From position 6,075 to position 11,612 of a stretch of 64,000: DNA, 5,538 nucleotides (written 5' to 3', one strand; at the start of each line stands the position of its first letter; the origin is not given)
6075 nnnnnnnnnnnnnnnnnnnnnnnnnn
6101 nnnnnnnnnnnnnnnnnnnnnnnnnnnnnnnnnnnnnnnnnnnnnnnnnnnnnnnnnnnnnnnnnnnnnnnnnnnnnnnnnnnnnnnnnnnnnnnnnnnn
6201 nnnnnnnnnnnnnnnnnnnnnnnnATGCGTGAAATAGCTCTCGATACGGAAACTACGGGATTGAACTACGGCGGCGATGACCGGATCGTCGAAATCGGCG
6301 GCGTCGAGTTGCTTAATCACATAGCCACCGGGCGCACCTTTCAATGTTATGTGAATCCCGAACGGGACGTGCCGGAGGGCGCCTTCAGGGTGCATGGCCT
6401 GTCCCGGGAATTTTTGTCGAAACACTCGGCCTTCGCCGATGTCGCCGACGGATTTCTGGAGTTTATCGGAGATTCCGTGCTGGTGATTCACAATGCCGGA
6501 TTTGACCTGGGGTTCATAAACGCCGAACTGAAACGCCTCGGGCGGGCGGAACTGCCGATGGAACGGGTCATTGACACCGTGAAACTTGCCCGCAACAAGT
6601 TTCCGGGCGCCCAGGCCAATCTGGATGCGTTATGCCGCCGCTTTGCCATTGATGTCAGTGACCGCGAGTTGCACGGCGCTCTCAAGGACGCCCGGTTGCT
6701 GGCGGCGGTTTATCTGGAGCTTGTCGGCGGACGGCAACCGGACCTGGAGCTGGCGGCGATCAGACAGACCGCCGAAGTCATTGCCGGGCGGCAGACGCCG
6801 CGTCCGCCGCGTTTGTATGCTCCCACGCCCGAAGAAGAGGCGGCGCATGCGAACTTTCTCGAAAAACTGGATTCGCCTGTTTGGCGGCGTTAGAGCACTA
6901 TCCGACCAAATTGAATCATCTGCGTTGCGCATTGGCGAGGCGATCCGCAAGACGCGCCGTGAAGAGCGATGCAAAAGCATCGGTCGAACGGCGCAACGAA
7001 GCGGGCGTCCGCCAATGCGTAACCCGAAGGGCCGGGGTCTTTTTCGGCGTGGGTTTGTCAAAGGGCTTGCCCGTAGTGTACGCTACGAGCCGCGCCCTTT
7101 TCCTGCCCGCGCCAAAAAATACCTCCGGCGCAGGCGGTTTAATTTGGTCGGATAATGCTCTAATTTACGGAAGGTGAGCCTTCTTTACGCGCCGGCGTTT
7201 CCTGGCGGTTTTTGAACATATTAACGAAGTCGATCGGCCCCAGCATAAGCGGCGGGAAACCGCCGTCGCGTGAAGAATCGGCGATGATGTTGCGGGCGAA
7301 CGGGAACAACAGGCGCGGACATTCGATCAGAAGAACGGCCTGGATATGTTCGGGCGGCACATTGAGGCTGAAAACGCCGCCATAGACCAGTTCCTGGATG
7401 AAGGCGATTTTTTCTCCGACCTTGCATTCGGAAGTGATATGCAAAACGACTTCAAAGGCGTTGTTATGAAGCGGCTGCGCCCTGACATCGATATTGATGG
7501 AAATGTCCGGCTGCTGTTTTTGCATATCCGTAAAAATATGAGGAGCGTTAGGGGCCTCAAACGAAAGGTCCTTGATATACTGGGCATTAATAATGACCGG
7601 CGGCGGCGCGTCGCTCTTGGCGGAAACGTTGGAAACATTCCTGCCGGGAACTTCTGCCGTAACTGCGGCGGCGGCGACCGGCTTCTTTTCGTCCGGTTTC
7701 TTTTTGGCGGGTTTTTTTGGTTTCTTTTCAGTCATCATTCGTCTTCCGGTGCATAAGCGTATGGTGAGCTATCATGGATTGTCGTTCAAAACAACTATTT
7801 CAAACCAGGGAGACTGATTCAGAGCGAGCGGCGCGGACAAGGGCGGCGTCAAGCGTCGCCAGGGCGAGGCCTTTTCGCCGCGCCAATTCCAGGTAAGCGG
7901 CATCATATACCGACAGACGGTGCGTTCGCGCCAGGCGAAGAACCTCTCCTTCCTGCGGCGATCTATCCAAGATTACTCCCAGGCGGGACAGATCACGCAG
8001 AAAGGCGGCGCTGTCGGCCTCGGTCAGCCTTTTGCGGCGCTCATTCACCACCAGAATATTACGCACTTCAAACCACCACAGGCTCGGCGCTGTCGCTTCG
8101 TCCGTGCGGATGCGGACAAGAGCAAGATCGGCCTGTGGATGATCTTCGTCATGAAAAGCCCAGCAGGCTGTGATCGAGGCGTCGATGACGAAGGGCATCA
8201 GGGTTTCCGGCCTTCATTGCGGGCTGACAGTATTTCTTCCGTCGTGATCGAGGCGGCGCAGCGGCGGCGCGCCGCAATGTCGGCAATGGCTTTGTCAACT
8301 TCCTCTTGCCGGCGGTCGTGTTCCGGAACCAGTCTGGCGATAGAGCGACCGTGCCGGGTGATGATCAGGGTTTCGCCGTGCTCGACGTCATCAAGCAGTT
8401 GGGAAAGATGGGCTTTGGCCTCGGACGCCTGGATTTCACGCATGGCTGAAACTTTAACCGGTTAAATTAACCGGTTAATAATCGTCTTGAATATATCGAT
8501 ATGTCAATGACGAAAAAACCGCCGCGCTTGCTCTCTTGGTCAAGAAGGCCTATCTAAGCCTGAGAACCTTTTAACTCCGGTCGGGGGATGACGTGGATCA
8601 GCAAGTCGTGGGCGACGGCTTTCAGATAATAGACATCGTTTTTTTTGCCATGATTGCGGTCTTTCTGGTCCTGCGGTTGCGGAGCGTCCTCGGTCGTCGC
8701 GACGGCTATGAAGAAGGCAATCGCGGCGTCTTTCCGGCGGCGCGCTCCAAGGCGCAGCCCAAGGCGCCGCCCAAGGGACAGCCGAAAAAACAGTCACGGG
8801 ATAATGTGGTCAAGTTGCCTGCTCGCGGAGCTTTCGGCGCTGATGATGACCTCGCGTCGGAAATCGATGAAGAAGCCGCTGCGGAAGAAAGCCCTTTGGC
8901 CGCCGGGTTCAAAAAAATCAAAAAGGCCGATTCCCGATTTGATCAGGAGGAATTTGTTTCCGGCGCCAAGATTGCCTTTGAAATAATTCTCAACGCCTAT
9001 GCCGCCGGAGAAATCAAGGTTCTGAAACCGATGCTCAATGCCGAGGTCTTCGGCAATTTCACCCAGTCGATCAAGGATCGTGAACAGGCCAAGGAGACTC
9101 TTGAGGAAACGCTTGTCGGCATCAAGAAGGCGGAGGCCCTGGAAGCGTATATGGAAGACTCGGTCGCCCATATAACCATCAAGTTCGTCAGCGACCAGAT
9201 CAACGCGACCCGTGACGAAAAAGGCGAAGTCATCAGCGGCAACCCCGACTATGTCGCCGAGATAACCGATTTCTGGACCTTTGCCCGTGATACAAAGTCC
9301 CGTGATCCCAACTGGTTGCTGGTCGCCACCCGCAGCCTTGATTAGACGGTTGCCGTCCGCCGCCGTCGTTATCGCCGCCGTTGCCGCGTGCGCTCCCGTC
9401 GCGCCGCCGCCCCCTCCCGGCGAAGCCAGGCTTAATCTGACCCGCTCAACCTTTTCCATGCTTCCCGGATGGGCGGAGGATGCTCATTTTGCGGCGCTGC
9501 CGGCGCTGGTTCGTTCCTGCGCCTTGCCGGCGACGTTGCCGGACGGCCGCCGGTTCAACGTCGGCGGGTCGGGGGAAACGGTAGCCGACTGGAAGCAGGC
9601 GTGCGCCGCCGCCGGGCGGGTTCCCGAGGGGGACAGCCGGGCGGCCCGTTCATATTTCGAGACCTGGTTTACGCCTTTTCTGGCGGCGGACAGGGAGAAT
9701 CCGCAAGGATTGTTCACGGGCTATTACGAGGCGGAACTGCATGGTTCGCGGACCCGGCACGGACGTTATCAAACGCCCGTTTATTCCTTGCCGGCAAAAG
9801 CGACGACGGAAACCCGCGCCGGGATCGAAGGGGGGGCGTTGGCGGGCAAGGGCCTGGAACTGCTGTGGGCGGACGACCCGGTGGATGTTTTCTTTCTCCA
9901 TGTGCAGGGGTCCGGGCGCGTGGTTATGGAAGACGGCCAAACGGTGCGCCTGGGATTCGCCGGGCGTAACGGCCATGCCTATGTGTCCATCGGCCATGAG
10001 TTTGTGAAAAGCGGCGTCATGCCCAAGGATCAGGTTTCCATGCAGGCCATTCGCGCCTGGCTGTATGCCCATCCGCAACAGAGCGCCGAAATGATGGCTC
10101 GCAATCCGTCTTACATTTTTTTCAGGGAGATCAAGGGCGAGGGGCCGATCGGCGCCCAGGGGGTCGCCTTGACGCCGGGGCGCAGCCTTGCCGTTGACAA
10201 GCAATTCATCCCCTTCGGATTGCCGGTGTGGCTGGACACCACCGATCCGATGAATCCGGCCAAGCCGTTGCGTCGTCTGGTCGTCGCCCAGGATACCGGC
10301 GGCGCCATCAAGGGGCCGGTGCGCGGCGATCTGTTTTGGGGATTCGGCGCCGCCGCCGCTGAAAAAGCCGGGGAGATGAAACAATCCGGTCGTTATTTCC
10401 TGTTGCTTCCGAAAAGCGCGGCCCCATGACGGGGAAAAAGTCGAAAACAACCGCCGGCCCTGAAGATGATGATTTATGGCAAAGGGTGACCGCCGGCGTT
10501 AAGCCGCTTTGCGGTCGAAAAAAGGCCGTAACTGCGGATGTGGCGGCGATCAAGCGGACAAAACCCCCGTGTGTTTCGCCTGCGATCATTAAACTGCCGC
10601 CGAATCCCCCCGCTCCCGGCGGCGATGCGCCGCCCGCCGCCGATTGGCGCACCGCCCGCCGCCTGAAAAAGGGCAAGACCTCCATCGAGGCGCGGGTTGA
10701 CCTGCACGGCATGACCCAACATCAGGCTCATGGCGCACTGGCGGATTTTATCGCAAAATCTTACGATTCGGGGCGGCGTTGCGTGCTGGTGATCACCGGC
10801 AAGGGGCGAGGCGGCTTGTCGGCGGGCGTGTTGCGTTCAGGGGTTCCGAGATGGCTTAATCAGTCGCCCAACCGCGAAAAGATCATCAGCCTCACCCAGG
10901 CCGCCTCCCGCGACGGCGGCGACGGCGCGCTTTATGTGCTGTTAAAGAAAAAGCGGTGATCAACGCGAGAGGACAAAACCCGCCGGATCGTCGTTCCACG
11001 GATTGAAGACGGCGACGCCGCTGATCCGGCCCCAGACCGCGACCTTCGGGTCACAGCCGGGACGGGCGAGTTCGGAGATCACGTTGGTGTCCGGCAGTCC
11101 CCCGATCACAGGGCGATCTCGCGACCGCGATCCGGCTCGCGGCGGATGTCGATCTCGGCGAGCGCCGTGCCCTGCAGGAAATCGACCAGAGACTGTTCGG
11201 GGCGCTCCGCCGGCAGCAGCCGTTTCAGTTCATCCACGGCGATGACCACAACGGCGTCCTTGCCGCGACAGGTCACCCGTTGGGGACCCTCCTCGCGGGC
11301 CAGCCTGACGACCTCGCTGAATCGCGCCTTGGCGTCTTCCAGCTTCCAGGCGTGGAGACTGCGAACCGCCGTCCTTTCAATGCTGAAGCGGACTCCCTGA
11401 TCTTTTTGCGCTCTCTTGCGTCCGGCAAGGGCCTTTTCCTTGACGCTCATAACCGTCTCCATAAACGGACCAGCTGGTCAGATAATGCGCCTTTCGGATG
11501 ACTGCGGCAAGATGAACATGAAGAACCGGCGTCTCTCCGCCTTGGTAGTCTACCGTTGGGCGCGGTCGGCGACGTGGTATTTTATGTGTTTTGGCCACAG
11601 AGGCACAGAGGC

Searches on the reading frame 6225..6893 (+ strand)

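Call 57: search_protein_families(library=pfam, proteins=[window:6225-6893:+], max_evalue=0.0001)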
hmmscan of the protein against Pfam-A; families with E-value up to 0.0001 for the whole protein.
window:6225-6893:+ (222 aa): 2 families
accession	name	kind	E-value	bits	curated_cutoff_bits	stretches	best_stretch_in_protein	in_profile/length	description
PF00929.31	RNase_T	-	1.9e-37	129.8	24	1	4-163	1-164/164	Exonuclease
PF01612.26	DNA_pol_A_exo1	-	5e-05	23.6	23.6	0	67-141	58-128/173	3'-5' exonuclease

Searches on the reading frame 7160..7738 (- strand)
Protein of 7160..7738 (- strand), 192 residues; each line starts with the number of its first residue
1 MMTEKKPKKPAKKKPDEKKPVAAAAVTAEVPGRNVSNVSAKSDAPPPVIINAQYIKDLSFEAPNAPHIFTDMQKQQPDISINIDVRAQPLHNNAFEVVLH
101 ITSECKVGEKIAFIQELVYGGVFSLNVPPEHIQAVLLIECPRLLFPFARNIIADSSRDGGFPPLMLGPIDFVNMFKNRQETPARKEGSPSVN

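Call 59: search_protein_families(library=pfam, proteins=[window:7160-7738:-], max_evalue=0.01)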
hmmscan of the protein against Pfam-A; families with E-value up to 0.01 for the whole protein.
window:7160-7738:- (192 aa): 1 family
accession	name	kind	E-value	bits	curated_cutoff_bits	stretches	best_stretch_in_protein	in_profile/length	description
PF02556.19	SecB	-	1.8e-49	167.7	26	1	44-180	4-139/141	Preprotein translocase subunit SecB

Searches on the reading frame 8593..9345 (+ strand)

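Call 57: search_protein_families(library=pfam, proteins=[window:8593-9345:+], max_evalue=0.0001)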
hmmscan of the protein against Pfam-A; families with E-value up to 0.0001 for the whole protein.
window:8593-9345:+ (250 aa): 1 family
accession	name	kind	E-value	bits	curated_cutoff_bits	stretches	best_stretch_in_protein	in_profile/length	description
PF04280.21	Tim44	-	1.4e-45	155.4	29.6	1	103-247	2-146/147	Tim44-like domain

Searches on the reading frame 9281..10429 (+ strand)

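Call 57: search_protein_families(library=pfam, proteins=[window:9281-10429:+], max_evalue=0.0001)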
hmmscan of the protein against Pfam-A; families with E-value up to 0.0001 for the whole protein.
window:9281-10429:+ (382 aa): 2 families
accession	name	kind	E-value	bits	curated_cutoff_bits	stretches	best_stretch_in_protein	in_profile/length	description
PF03562.22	MltA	-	1.6e-50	171.8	24.3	1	144-282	1-163/163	MltA specific insert domain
PF06725.17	3D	-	3.8e-22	78.7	23.8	1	301-375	1-71/72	3D domain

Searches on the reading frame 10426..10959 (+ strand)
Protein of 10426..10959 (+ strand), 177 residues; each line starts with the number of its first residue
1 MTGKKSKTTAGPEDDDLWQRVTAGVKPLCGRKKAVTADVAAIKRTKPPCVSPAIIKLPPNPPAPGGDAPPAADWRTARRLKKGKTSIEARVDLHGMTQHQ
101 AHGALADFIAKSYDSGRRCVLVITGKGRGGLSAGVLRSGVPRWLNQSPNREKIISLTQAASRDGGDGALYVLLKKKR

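Call 57: search_protein_families(library=pfam, proteins=[window:10426-10959:+], max_evalue=0.0001)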
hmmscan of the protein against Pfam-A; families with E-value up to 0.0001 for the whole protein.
window:10426-10959:+ (177 aa): 1 family
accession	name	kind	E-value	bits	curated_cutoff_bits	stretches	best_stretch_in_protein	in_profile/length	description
PF01713.27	Smr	-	2.9e-24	85.5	25.7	1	91-174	1-77/77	Smr domain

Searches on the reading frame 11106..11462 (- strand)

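Call 59: search_protein_families(library=pfam, proteins=[window:11106-11462:-], max_evalue=0.01)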
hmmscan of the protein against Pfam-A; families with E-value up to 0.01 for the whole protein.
window:11106-11462:- (118 aa): 1 family
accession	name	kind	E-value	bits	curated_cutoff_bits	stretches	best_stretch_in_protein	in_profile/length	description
PF02604.26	PhdYeFM_antitox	-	6.6e-10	39.1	29.8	1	38-91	3-57/74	Antitoxin Phd_YefM, type II toxin-antitoxin system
